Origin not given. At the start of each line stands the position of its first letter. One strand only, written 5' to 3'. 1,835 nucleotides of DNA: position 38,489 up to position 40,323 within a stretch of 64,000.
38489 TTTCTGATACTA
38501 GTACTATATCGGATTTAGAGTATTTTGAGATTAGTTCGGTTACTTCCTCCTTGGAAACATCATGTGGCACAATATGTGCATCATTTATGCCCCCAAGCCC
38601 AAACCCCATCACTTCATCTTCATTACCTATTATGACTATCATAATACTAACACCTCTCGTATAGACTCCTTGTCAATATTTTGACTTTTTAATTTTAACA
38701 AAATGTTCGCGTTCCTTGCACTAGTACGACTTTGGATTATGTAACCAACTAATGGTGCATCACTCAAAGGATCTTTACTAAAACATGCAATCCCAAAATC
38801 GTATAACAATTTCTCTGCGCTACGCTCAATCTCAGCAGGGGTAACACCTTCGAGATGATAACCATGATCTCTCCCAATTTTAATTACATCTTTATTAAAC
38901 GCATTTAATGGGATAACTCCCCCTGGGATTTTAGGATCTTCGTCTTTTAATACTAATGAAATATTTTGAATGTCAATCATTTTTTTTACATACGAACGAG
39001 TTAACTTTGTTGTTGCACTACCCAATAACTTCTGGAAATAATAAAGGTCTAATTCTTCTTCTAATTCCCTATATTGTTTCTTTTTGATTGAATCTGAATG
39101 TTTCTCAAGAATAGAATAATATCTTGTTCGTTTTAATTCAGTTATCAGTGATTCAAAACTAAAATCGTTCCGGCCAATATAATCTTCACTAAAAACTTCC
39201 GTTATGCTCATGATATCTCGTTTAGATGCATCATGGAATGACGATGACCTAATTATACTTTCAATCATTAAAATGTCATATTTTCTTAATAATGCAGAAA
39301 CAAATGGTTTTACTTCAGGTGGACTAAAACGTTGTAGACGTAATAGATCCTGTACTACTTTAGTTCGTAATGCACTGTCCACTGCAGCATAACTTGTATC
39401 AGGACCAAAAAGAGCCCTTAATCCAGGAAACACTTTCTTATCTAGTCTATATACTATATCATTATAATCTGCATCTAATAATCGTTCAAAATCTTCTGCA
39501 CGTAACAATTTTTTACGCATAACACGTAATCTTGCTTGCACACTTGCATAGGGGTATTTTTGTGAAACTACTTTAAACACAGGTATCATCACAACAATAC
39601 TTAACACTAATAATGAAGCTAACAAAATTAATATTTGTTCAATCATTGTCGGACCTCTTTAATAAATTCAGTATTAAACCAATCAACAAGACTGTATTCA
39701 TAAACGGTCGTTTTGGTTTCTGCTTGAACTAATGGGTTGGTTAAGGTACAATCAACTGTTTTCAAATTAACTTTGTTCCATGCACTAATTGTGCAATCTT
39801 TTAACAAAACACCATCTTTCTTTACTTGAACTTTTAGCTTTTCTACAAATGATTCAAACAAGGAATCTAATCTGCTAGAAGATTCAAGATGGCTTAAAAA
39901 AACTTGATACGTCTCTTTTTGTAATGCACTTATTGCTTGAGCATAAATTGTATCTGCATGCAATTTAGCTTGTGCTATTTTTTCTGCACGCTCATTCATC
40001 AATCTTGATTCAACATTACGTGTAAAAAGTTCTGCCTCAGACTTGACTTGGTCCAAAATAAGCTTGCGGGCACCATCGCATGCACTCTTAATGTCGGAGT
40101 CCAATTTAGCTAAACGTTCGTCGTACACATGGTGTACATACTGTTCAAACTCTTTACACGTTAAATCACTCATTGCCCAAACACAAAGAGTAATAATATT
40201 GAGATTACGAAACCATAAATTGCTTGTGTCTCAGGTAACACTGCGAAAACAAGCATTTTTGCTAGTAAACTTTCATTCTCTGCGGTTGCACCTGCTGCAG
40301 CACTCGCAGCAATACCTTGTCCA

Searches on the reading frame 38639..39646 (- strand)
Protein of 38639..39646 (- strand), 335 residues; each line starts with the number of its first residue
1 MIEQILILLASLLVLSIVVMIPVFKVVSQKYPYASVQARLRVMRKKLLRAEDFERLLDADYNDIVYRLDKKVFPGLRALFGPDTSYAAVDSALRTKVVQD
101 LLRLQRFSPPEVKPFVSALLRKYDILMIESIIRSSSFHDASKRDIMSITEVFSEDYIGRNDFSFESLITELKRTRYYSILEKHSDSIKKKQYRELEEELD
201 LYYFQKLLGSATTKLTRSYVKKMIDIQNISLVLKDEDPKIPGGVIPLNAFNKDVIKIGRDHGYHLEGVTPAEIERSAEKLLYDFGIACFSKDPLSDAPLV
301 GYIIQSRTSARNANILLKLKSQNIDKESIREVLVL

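Call 51: search_protein_families(library=pfam, proteins=[window:38639-39646:-], max_evalue=0.001)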
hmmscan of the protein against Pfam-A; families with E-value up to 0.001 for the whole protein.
window:38639-39646:- (335 aa): 1 family
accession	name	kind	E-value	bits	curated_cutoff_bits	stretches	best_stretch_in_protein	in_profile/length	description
PF01992.21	vATP-synt_AC39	-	1.7e-29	103.7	29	2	37-233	2-213/339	ATP synthase (C/AC39) subunit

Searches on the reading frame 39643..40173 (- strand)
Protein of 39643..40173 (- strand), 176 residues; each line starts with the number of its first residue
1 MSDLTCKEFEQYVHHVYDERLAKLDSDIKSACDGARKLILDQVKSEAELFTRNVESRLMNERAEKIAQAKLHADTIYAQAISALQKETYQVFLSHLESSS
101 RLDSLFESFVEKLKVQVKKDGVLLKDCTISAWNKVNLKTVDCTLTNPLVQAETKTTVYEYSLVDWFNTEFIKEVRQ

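Call 33: search_protein_families(library=pfam, proteins=[window:39643-40173:-], max_evalue=0.01)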
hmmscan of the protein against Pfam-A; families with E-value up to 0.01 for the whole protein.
window:39643-40173:- (176 aa): 1 family
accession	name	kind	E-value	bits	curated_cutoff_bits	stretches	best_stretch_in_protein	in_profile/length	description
PF00430.23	ATP-synt_B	-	0.0044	17.5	28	1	35-92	56-112/132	ATP synthase B/B' CF(0)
